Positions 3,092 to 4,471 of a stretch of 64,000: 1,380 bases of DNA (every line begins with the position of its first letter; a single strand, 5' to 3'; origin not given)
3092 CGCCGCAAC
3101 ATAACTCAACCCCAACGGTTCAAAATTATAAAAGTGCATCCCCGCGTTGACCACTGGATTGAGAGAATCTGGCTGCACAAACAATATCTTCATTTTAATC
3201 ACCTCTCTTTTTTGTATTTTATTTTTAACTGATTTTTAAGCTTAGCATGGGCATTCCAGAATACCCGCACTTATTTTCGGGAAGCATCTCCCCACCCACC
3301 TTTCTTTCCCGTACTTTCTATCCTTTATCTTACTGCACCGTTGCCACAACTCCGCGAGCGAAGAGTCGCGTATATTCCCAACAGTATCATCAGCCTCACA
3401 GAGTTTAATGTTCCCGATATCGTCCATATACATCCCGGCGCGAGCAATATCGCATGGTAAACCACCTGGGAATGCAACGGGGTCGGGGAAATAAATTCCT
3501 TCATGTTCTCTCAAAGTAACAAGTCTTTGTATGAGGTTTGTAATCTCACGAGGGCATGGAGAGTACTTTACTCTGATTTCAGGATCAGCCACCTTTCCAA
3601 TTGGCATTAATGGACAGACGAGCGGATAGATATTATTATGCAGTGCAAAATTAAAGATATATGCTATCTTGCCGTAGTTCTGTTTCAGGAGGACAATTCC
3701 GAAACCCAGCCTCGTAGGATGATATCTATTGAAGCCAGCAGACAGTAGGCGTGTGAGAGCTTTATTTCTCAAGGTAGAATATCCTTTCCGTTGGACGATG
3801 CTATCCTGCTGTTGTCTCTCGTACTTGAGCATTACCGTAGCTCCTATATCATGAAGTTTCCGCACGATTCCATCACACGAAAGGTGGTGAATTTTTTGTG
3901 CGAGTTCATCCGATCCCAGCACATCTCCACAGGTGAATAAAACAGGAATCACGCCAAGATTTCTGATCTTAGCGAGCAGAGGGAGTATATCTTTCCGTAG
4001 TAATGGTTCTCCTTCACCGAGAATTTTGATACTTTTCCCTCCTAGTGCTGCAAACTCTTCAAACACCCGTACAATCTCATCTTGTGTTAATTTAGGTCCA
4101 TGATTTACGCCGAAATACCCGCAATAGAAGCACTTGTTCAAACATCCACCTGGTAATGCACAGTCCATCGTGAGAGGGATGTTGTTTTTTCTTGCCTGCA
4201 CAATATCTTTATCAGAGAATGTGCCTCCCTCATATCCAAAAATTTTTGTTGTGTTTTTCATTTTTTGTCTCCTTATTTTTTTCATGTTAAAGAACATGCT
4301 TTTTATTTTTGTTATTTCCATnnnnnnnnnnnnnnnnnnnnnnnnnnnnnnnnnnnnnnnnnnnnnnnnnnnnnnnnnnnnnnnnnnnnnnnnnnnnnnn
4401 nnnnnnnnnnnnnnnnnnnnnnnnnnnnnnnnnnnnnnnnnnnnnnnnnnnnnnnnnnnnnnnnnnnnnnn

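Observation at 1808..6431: Four-gene operon: TrmB-like regulator, unknown 445-aa protein, SPASM-like radical SAM, B12-radical SAM. Candidate novel modification pathway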

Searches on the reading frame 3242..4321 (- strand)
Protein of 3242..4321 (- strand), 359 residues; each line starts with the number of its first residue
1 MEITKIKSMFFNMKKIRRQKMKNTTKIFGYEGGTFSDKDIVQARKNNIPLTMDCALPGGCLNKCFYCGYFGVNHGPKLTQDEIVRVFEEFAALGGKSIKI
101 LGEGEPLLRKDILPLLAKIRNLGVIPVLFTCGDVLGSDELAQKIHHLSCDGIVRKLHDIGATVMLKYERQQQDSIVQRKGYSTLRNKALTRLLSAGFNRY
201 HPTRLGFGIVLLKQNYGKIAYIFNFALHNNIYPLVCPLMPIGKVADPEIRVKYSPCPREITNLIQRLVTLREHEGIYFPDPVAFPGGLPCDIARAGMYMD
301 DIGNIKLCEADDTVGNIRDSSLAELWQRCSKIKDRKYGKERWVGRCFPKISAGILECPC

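Call 3: search_protein_families(library=pfam, proteins=[window:3242-4321:-], max_evalue=0.01)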
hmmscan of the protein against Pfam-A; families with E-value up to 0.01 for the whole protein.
window:3242-4321:- (359 aa): 1 family
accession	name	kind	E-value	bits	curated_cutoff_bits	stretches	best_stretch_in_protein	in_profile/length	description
PF04055.27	Radical_SAM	-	5.3e-12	46.7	29.5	1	58-162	5-115/166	Radical SAM superfamily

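Call 4: search_protein_families(library=ncbifam, proteins=[window:3242-4321:-], max_evalue=0.01)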
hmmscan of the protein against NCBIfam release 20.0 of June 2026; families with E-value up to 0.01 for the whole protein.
window:3242-4321:- (359 aa): 23 families
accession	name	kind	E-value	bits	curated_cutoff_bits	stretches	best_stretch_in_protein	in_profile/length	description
NF001199.0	PRK00164.2-1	equivalog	8.6e-11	41.5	231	1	59-154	21-116/308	GTP 3',8-cyclase MoaA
TIGR02668.1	moaA_archaeal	equivalog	9.9e-11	41.2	325.25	1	58-134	18-96/303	GTP 3',8-cyclase MoaA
TIGR04055.1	rSAM_NirJ2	equivalog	3.2e-08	33.5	500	1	64-157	14-106/326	putative heme d1 biosynthesis radical SAM protein NirJ2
TIGR04545.1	rSAM_ahbD_hemeb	equivalog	9.2e-08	31.9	500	1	60-146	10-96/339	heme b synthase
NF050035.1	rSAM_WgK_link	exception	9.6e-08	31.4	650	1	47-156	6-116/367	radical SAM/SPASM peptide maturase WgkB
NF045574.1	sacti_mat_StsB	exception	1.5e-07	30.6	625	1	54-147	100-193/466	StsB family radical SAM/SPASM domain sactipeptide maturase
TIGR03913.1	rad_SAM_trio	equivalog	1.9e-07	29.8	591.75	1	58-145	27-114/477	GDL motif peptide-associated radical SAM/SPASM maturase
TIGR02109.1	PQQ_syn_pqqE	equivalog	3.2e-07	29.6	381.35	1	47-148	4-102/358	pyrroloquinoline quinone biosynthesis protein PqqE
TIGR02666.1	moaA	equivalog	5.1e-07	29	284.05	1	60-124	20-88/336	GTP 3',8-cyclase MoaA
TIGR04347.1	pseudo_SAM_Halo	equivalog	1.7e-06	27.6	525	1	30-144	19-132/390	TIGR04347 family pseudo-SAM/SPASM protein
TIGR04051.1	rSAM_NirJ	equivalog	5.8e-06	25.5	515.45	1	72-153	26-105/354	heme d1 biosynthesis radical SAM protein NirJ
TIGR04317.1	W_rSAM_matur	equivalog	1.6e-05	24.2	380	1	60-246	14-192/349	tungsten cofactor oxidoreductase radical SAM maturase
TIGR04054.1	rSAM_NirJ1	equivalog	2.5e-05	23.1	650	1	60-158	46-144/387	putative heme d1 biosynthesis radical SAM protein NirJ1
TIGR04321.1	spiroSPASM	subfamily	0.00011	21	250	0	48-148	229-334/510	spiro-SPASM protein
TIGR04546.1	rSAM_ahbC_deAc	equivalog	0.00023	20.1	650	1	60-150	49-139/390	12,18-didecarboxysiroheme deacetylase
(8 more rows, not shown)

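Call 19: find_homologous_proteins(query=window:3242-4321:-, max_evalue=0.00001)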
Query window:3242-4321:- (359 aa): 72 proteins with E <= 0.00001 among 3511 candidates.
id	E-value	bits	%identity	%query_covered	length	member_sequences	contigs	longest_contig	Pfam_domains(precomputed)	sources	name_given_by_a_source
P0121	1.0e-242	823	100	98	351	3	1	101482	PF04055.28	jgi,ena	-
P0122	8.6e-163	560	71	93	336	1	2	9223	PF04055.28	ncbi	-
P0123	9.7e-154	530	67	94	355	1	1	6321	PF04055.28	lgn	-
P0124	1.4e-149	516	69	92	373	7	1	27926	PF04055.28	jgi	jgi:MoaA/NifB/PqqE/SkfB family radical SAM enzyme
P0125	3.8e-149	515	67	92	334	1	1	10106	PF04055.28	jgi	jgi:MoaA/NifB/PqqE/SkfB family radical SAM enzyme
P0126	1.1e-148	513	66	92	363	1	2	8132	PF04055.28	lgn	-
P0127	1.4e-147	510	66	92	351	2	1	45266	PF04055.28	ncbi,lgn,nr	ncbi:MAG: radical SAM protein [Candidatus Aminicenantes bacterium]|nr:radical SAM protein [Candidatu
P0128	2.9e-145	502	68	92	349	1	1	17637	PF04055.28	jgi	jgi:MoaA/NifB/PqqE/SkfB family radical SAM enzyme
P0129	1.1e-144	500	65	92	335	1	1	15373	PF04055.28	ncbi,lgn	-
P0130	1.9e-144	500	65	92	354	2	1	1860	PF04055.28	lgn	-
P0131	2.3e-144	499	65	92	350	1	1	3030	PF04055.28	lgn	-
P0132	1.3e-143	497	63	95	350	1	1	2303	PF04055.28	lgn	-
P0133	1.4e-141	490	64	91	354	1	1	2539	PF04055.28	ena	-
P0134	5.9e-140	485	64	92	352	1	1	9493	PF04055.28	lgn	-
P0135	2.0e-135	470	62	93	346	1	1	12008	PF04055.28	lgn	-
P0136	2.2e-132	460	61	94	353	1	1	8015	PF04055.28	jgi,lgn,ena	-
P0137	1.3e-126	441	60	93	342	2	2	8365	PF04055.28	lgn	-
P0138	2.2e-123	430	56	92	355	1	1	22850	PF04055.28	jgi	-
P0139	6.0e-118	412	53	95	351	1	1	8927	PF04055.28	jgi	-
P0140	5.2e-116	406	56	92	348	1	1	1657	PF04055.28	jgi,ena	-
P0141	3.9e-114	400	54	91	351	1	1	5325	PF04055.28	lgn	-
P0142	1.8e-113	398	52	92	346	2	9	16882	PF04055.28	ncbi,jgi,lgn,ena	-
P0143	5.0e-113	396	54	91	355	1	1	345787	PF04055.28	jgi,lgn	-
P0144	6.2e-113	396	53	90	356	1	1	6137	PF04055.28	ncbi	-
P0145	1.1e-112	395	54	93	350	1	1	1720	PF04055.28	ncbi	-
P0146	2.3e-112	394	52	90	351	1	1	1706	PF04055.28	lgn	-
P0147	2.3e-112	394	50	93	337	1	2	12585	PF04055.28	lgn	-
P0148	4.8e-112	393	53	92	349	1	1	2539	PF04055.28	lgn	-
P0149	9.6e-112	392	53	91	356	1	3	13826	PF04055.28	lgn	-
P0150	2.1e-111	391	52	92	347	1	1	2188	PF04055.28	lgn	-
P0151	2.8e-111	390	53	93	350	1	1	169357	PF04055.28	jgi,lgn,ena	-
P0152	3.2e-111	390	56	90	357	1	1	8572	PF04055.28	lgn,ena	-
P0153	3.3e-111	390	51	92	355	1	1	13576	PF04055.28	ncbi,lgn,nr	ncbi:MAG: radical SAM protein [Candidatus ainarchaeum sp.]|nr:radical SAM protein [Candidatus ainarc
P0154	6.0e-111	389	55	90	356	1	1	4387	PF04055.28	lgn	-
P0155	2.7e-110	387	52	91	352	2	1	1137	PF04055.28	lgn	-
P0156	5.5e-110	386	51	93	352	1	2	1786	PF13186.12,PF04055.28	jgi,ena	-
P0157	8.5e-110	385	48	98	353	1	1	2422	PF04055.28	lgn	-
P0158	2.2e-109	384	54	91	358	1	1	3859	PF04055.28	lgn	-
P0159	8.9e-109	382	51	93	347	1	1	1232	PF04055.28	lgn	-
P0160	1.3e-108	382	53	91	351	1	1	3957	PF04055.28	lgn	-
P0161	2.5e-108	381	54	91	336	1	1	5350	PF04055.28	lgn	-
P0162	3.0e-108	380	53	92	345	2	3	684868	PF04055.28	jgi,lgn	jgi:MoaA/NifB/PqqE/SkfB family radical SAM enzyme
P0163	3.2e-108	380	52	91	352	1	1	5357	PF04055.28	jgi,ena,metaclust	metaclust:\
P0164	1.1e-107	379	50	91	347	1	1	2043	PF04055.28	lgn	-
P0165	1.2e-107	378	52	93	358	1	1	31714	PF04055.28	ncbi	-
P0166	2.7e-107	377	53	91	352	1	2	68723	PF04055.28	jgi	jgi:MoaA/NifB/PqqE/SkfB family radical SAM enzyme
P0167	5.9e-107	376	52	93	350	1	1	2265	PF04055.28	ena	-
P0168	1.0e-106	375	51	96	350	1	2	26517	PF04055.28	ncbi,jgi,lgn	ncbi:MAG: radical SAM protein [Candidatus Zixiibacteriota bacterium]|jgi:MoaA/NifB/PqqE/SkfB family 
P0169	1.4e-106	375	51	92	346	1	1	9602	PF04055.28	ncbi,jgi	-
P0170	2.0e-106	374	49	92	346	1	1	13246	PF04055.28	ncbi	-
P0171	5.8e-106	373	51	91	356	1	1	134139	PF04055.28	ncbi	-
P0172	3.8e-105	370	50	92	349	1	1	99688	PF04055.28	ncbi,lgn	-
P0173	5.2e-105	370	52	91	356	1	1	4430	PF04055.28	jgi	jgi:MoaA/NifB/PqqE/SkfB family radical SAM enzyme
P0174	6.1e-105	370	47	93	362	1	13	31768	PF04055.28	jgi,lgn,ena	-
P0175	8.9e-105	369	53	91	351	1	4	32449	PF04055.28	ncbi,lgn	-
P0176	2.2e-104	368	50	92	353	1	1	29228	PF04055.28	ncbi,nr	ncbi:MAG: radical SAM protein [Candidatus Aenigmarchaeota archaeon]|nr:radical SAM protein [Candidat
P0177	2.3e-104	368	50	95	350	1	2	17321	PF04055.28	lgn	-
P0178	4.7e-104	367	51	91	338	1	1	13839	PF04055.28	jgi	-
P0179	4.9e-104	367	51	91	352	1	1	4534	PF04055.28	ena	-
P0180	1.1e-101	359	49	94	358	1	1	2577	PF04055.28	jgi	jgi:MoaA/NifB/PqqE/SkfB family radical SAM enzyme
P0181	3.4e-98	347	53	85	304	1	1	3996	PF04055.28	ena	-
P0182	5.3e-98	347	49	93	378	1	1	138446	PF04055.28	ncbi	-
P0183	2.0e-97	345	58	79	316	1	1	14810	PF04055.28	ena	-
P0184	2.1e-97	345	53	84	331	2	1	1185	PF04055.28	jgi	jgi:MoaA/NifB/PqqE/SkfB family radical SAM enzyme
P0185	3.7e-95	337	53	83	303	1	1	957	PF04055.28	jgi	jgi:MoaA/NifB/PqqE/SkfB family radical SAM enzyme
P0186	1.5e-93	332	46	92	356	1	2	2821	PF04055.28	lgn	-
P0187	2.1e-92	328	51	81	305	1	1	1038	PF04055.28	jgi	jgi:MoaA/NifB/PqqE/SkfB family radical SAM enzyme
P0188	1.7e-88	315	48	92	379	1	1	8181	PF04055.28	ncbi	ncbi:MAG: radical SAM protein [Candidatus Micrarchaeota archaeon]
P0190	1.2e-82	296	52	79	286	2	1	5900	PF04055.28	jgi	-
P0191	3.2e-79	285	40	91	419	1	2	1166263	PF04055.28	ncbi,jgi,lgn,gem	-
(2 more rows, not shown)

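Call 21: find_related_loci(query=A1, collection=genome_contigs, flank=8000)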
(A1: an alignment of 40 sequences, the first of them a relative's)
Query A1 (351 aa) in genome_contigs; peptide patterns used: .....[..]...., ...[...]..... (x = any residue, [..] = any of these).
51 stretches matched a pattern; 10 encode a relative of the query (tblastn E <= 1e-3); 10 distinct loci.
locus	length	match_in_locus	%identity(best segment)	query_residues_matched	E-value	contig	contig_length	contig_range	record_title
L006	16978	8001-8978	66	19-347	7e-151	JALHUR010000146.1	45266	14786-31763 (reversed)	MAG: Candidatus Aminicenantes bacterium isolate PFL55 seq_1304887, whole genome shotgun sequence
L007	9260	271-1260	51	13-341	4e-116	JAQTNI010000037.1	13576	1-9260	MAG: Candidatus ainarchaeum sp. isolate STA_60 NODE_8911_length_13576_cov_3.611867_Sandtown_A, whole genome shotgun sequ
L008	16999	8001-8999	52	15-347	7e-112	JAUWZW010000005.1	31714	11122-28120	MAG: Candidatus Aenigmatarchaeota archaeon isolate CSMAG_2746 CSMAG_2746_k141_828941_length_31714_cov_34.7884, whole gen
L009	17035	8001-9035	49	2-347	1e-109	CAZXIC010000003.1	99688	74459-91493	MAG TPA_asm: uncultured archaeon isolate SRP323688_co1_45 genome assembly, contig: NODE_424_length_99688_cov_8.009425, w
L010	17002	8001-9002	51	4-340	3e-109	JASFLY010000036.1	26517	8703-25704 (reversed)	MAG: Candidatus Zixiibacteriota bacterium isolate D0817M20remetaG_Bin_28 D0817M20remetaG_FD_scaffold_164_c1, whole genom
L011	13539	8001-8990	53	20-347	2e-108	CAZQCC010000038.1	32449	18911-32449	MAG TPA_asm: uncultured Ignavibacterium sp. isolate binchicken_co269_87 genome assembly, contig: NODE_1151_length_32449_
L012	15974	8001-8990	50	18-347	1e-107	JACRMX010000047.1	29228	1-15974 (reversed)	MAG: Candidatus Aenigmatarchaeota archaeon isolate NC_groundwater_1918_Pr3_S-0.2um_41_3 scaffold_628216, whole genome sh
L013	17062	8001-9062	50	2-347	8e-108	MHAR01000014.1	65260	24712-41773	MAG: Ignavibacteria bacterium RIFOXYB12_FULL_35_14 rifoxyb3_full_scaffold_156, whole genome shotgun sequence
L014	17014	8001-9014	49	15-347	1e-103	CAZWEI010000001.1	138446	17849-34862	MAG TPA_asm: Candidatus Micrarchaeota archaeon isolate binchicken_co33_516 genome assembly, contig: NODE_41_length_13844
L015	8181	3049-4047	48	19-347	3e-92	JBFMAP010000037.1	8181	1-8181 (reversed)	MAG: Candidatus Micrarchaeota archaeon isolate MAG141 MAG141_37, whole genome shotgun sequence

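Call 22: find_related_loci(query=A1, collection=metagenome_contigs, flank=8000)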
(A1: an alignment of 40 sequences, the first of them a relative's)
Query A1 (351 aa) in metagenome_contigs; peptide patterns used: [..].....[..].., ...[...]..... (x = any residue, [..] = any of these).
208 stretches matched a pattern; 17 encode a relative of the query (tblastn E <= 1e-3); 17 distinct loci.
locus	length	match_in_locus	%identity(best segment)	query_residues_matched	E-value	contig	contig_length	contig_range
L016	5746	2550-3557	61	16-351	1e-136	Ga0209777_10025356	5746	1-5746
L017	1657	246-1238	56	17-347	3e-129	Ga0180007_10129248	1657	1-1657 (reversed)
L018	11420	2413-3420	52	12-347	3e-118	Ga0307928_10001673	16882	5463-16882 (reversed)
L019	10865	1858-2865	52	12-347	3e-118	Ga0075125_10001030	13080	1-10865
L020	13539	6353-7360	52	12-347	3e-118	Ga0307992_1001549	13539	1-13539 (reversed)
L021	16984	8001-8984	54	20-347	5e-117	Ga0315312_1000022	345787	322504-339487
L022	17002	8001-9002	53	14-347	2e-116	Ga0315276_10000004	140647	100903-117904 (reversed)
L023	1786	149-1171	51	6-347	1e-120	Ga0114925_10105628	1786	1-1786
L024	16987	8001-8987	53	18-347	4e-112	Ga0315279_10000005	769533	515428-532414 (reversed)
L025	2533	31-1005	54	19-341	7e-117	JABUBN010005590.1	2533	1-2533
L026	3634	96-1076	52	20-347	6e-114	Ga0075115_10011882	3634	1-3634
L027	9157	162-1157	49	16-347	1e-111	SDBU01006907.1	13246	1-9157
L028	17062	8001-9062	50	2-347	8e-108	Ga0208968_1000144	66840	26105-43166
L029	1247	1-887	53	52-347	2e-95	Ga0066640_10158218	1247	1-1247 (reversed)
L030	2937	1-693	51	120-350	9e-72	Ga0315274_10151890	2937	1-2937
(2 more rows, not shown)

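Call 27: search_protein_families(library=pfam, proteins=[L006:6800-7939:+, L006:9016-10767:+, L006:10853-11749:+, L006:12620-13402:+, L012:6311-8002:+, L009:6976-7938:-, L011:3108-3659:+, L011:4789-6342:+, L021:8997-10871:+, L009:9254-10267:+], max_evalue=0.01)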
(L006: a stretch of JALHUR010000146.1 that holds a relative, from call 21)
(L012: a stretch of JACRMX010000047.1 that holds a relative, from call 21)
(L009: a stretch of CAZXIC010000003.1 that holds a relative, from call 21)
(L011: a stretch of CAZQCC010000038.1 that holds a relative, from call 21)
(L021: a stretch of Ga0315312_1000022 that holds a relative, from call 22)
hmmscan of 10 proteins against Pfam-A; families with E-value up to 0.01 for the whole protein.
L006:6800-7939:+ (379 aa): 3 families
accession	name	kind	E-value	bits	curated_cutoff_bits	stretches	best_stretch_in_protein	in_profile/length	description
PF13458.12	Peripla_BP_6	-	4.6e-62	211.1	31.7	1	32-373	1-342/343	Periplasmic binding protein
PF01094.35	ANF_receptor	-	3.6e-26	92.5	25.4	1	54-361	4-342/353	Receptor family ligand binding region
PF13433.12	Peripla_BP_5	-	2e-12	47.4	27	1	33-106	1-74/363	Periplasmic binding protein domain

L006:9016-10767:+ (583 aa): 0 families

L006:10853-11749:+ (298 aa): 1 family
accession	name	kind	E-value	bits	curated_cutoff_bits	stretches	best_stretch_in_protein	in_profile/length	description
PF02653.21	BPD_transp_2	-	8.6e-45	153.4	26.8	1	12-281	2-269/269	Branched-chain amino acid transport system / permease component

L006:12620-13402:+ (260 aa): 7 families
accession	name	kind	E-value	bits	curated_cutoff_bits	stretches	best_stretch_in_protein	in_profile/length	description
PF00005.33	ABC_tran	-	7.3e-31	108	25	1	23-183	2-137/137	ABC transporter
PF13304.12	AAA_21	-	1.4e-13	52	27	2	124-209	206-295/304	AAA domain, putative AbiEii toxin, Type IV TA system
PF12399.14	BCA_ABC_TP_C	-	5e-09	36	25.5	1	231-254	1-24/27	Branched-chain amino acid ATP-binding cassette transporter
PF02463.25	SMC_N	-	1.2e-06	28.5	40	1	33-228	25-213/220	RecF/RecN/SMC N terminal domain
PF13175.12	AAA_15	-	2.2e-06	28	32.1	1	34-59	25-50/374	AAA ATPase domain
PF13476.12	AAA_23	-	4.5e-05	24.6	27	1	26-156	16-126/201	AAA domain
PF13166.12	AAA_13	-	0.0053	15.9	36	1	30-102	14-75/713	AAA domain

L012:6311-8002:+ (563 aa): 2 families
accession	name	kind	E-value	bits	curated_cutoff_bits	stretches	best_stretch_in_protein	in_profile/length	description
PF02310.24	B12-binding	-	7.6e-13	48.8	32.1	1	155-229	41-120/121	B12 binding domain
PF04055.27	Radical_SAM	-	4.8e-10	40.3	29.5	1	303-481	3-165/166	Radical SAM superfamily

L009:6976-7938:- (320 aa): 5 families
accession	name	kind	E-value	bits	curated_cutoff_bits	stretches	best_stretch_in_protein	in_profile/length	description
PF13412.12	HTH_24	-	1.9e-19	69.4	21.9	2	6-53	1-48/48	Winged helix-turn-helix DNA-binding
PF13404.12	HTH_AsnC-type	-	3e-18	65.8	27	2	6-47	1-42/42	AsnC-type helix-turn-helix domain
PF01037.27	AsnC_trans_reg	-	0.0015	18.9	25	1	82-127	10-56/73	Lrp/AsnC ligand binding domain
PF25212.1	HVO_A0114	-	0.0042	17.3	27.6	0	10-53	24-67/84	HVO_A0114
PF22451.2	NirdL-like_HTH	-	0.009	16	27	0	191-220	17-46/47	Siroheme decarboxylase NirDL-like HTH domain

L011:3108-3659:+ (183 aa): 2 families
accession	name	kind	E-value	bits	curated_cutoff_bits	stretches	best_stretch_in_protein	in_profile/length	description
PF13676.11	TIR_2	-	3.4e-10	40.9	28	1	36-136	1-101/122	TIR domain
PF08937.16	ThsB_TIR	-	3.2e-05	24.7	21.2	1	37-111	1-80/100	Thoeris protein ThsB, TIR-like domain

L011:4789-6342:+ (517 aa): 1 family
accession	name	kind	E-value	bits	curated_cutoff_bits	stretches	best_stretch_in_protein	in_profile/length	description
PF05014.21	Nuc_deoxyrib_tr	-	0.00063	20.3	28.8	1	48-106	52-104/117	Nucleoside 2-deoxyribosyltransferase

L021:8997-10871:+ (624 aa): 0 families

L009:9254-10267:+ (337 aa): 1 family
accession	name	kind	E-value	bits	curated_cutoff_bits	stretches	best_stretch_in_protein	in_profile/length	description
PF11805.13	DUF3326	-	3.9e-93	312.6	25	1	9-336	2-331/337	Protein of unknown function (DUF3326)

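Call 29: search_protein_families(library=padloc, proteins=[window:3242-4321:-, L006:9016-10767:+, L011:4789-6342:+, L011:3108-3659:+, L021:8997-10871:+], max_evalue=0.01)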
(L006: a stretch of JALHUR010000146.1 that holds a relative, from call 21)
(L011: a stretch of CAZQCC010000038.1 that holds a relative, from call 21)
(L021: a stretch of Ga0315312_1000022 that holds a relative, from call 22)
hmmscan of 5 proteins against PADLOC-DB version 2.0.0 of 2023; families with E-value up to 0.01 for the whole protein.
window:3242-4321:- (359 aa): 3 families
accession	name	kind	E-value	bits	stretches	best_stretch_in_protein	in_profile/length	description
PDLC02904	pVip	-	0.0001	19.9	1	59-152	12-105/262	Viperins associated with kinases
PDLC02903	pVip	-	0.0012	16.4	1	60-151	10-97/257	Viperins not associated with kinases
PDLC02905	pVip-kinase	-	0.0032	14.8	1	77-138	215-275/474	Viperin-kinase fusion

L006:9016-10767:+ (583 aa): 0 families

L011:4789-6342:+ (517 aa): 0 families

L011:3108-3659:+ (183 aa): 11 families
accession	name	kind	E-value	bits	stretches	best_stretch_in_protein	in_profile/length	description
PDLC00436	ThsB1|ThsB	-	2.6e-45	152.2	1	27-172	29-182/183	TIR-like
PDLC00423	ThsB1|ThsB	-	2.9e-42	142.5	1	30-150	32-153/190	TIR-like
PDLC00419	ThsB1|ThsB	-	6.1e-35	118.5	1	32-165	26-160/165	TIR-like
PDLC00422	ThsB1|ThsB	-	1.4e-25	87.9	1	17-150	23-159/194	TIR-like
PDLC00437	ThsB1|ThsB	-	1.1e-19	68.7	1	58-172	6-127/129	TIR-like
PDLC00425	ThsB1|ThsB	-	3.4e-13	47.4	1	15-152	236-370/389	TIR-like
PDLC00426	ThsB1|ThsB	-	1.8e-09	35.4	1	34-118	238-325/352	TIR-like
PDLC02012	SAVED5--SAVED_TIR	-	4.7e-06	23.9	1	31-110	11-87/404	-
PDLC00418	ThsB1|ThsB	-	4.7e-05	21.3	1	34-112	5-86/155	TIR-like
PDLC00430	ThsB1|ThsB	-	0.0002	19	1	32-66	63-98/269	TIR-like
PDLC03825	spbK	-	0.0013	16.2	1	13-52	126-167/308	-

L021:8997-10871:+ (624 aa): 0 families

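Call 31: search_solved_structures(query=A1, max_evalue=0.01)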
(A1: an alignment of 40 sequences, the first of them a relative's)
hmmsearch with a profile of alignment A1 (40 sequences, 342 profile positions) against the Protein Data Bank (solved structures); distinct sequences matched with E-value up to 0.01: 20.
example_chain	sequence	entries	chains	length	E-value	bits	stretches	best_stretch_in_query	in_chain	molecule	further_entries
2fb2_A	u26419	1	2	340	4.7e-07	32.3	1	35-151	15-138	Molybdenum cofactor biosynthesis protein A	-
1tv7_A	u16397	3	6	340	5.8e-07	32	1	35-151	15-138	Molybdenum cofactor biosynthesis protein A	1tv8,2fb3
4wcx_A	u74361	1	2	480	2.7e-05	26.6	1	40-106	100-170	Biotin and thiamin synthesis associated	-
4m7t_A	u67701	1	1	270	0.00019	23.8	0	36-125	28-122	BtrN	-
4m7s_A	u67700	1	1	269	0.00022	23.6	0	37-125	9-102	BtrN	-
8wm2_A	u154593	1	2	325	0.00023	23.5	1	31-101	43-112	Fe-S radical SAM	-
6c8v_A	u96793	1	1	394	0.00045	22.5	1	33-116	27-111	Coenzyme PQQ synthesis protein E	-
5v1q_A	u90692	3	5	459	0.0012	21.2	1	26-121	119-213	Radical SAM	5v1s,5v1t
7vob_C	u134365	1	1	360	0.0056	19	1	42-119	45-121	Cytosylglucuronate decarboxylase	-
7voc_C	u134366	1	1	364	0.0057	18.9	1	42-119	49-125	Cytosylglucuronate decarboxylase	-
9p0p_A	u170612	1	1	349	0.0069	18.7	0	39-107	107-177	Ribosomal RNA large subunit methyltransferase Cfr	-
7pd1_A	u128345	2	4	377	0.007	18.6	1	40-87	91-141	Thiazole biosynthesis protein ThiH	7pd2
3ciw_A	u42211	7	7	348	0.0084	18.4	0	41-109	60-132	FeFe-Hydrogenase maturase | [FeFe] hydrogenase maturase subunit HydE | Biotin synthetase, putative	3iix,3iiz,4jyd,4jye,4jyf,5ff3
7o1p_A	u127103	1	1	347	0.0085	18.4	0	41-109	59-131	[FeFe] hydrogenase maturase subunit HydE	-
3cix_A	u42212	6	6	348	0.0085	18.4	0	41-109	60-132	FeFe-Hydrogenase maturase | [FeFe] hydrogenase maturase subunit HydE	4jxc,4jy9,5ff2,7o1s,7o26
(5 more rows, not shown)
